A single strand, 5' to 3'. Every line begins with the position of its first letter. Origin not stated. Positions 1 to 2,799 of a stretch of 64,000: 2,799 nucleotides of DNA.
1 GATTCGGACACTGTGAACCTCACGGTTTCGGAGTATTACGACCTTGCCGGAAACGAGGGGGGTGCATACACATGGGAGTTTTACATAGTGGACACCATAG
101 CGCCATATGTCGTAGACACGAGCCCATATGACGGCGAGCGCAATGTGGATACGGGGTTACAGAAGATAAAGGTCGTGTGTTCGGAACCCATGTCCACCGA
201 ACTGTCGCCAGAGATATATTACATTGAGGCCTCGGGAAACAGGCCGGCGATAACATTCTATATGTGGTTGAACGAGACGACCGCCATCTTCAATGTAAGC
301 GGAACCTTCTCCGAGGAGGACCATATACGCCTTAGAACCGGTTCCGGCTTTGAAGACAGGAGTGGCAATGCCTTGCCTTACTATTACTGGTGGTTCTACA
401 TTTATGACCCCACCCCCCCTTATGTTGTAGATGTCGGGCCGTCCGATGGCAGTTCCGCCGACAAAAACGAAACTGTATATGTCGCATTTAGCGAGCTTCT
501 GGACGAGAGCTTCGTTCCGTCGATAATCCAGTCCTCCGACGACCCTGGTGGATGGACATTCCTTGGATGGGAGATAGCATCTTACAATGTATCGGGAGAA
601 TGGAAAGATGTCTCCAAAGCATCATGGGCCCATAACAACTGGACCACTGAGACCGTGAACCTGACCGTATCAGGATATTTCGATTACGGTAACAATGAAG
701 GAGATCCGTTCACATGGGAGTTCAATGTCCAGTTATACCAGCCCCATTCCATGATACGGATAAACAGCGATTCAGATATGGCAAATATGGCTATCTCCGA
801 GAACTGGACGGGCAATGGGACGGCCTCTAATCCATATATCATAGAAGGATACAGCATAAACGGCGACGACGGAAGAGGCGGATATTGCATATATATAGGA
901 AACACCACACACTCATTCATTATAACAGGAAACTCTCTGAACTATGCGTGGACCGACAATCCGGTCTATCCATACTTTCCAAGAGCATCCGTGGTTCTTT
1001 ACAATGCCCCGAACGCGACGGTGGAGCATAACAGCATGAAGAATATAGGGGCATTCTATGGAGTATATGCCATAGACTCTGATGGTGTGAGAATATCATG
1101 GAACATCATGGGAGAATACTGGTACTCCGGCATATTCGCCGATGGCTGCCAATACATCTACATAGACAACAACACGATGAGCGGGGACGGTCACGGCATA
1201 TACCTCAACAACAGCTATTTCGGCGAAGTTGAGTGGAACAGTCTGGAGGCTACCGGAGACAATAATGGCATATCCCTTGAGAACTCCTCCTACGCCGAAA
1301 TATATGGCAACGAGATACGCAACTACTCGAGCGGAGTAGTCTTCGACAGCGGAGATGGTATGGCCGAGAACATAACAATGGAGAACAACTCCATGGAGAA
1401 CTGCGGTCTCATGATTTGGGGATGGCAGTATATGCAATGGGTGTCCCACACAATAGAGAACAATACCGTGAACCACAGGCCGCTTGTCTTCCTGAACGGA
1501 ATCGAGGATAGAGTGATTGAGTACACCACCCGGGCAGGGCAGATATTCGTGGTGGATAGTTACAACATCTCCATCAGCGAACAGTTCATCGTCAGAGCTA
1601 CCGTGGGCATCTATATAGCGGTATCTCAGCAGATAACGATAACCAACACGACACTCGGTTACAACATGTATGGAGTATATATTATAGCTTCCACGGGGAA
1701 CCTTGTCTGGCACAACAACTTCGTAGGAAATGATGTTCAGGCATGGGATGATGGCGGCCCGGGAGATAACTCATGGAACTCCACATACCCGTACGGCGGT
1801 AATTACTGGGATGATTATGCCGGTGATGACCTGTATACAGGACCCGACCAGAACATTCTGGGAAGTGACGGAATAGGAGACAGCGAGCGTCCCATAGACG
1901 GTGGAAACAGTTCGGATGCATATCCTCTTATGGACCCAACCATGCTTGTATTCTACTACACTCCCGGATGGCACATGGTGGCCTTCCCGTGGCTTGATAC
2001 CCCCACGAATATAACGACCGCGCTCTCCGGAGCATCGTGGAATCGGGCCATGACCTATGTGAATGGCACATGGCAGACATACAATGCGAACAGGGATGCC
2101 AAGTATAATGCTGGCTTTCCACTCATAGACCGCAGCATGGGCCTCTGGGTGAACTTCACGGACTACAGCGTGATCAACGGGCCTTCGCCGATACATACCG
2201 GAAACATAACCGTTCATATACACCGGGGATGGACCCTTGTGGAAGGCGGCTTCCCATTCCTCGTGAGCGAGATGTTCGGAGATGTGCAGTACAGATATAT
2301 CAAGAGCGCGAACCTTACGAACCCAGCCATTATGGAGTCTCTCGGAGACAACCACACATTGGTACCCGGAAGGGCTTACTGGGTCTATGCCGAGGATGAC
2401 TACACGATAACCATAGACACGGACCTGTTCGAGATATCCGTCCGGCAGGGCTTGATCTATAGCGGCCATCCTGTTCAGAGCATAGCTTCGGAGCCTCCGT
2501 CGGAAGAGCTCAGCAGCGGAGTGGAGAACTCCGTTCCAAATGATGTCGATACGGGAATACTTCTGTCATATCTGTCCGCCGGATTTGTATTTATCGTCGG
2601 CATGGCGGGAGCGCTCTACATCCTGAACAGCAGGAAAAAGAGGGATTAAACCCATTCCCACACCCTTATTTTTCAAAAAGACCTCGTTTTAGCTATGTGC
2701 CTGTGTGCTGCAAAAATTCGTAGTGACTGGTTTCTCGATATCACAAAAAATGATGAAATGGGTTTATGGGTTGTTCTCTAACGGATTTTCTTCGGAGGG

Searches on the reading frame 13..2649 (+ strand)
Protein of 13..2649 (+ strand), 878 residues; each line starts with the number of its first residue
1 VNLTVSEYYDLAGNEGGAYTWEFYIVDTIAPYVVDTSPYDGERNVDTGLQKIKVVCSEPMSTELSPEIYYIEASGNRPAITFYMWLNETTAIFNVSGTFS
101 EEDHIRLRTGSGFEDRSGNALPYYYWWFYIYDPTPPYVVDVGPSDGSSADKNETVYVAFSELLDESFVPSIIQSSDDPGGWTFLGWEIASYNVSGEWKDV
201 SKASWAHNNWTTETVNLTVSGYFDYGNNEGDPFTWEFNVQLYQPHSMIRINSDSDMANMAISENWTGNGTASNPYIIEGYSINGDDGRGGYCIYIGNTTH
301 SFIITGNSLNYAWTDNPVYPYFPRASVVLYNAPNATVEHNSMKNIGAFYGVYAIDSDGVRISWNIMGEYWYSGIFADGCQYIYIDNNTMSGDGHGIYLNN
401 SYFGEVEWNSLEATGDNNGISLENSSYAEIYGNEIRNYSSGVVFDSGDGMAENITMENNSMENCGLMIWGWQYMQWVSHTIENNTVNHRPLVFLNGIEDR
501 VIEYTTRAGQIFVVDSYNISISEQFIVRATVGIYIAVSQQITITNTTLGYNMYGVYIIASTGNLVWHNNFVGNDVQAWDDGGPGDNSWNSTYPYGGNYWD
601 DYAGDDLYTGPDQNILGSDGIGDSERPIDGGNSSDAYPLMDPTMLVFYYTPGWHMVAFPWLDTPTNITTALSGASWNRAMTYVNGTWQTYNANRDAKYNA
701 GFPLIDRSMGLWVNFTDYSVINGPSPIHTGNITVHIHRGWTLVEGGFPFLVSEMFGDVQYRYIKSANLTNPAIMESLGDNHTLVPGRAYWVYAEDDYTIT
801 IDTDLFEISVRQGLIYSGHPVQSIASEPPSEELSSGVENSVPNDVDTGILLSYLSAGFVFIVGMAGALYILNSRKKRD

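Call 34: search_protein_families(library=pfam, proteins=[window:13-2649:+], max_evalue=0.001)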
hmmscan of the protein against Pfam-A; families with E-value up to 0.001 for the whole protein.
window:13-2649:+ (878 aa): 3 families
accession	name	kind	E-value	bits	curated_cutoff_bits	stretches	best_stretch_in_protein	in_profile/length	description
PF05048.19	NosD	-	2.7e-27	96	23.6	2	417-604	16-212/212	Periplasmic copper-binding protein (NosD)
PF13229.12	Beta_helix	-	4.8e-25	88.5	25.9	3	327-486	3-158/158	Right handed beta helix region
PF13205.12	Big_5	-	4.7e-13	50.2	23.6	1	27-123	1-97/105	Bacterial Ig-like domain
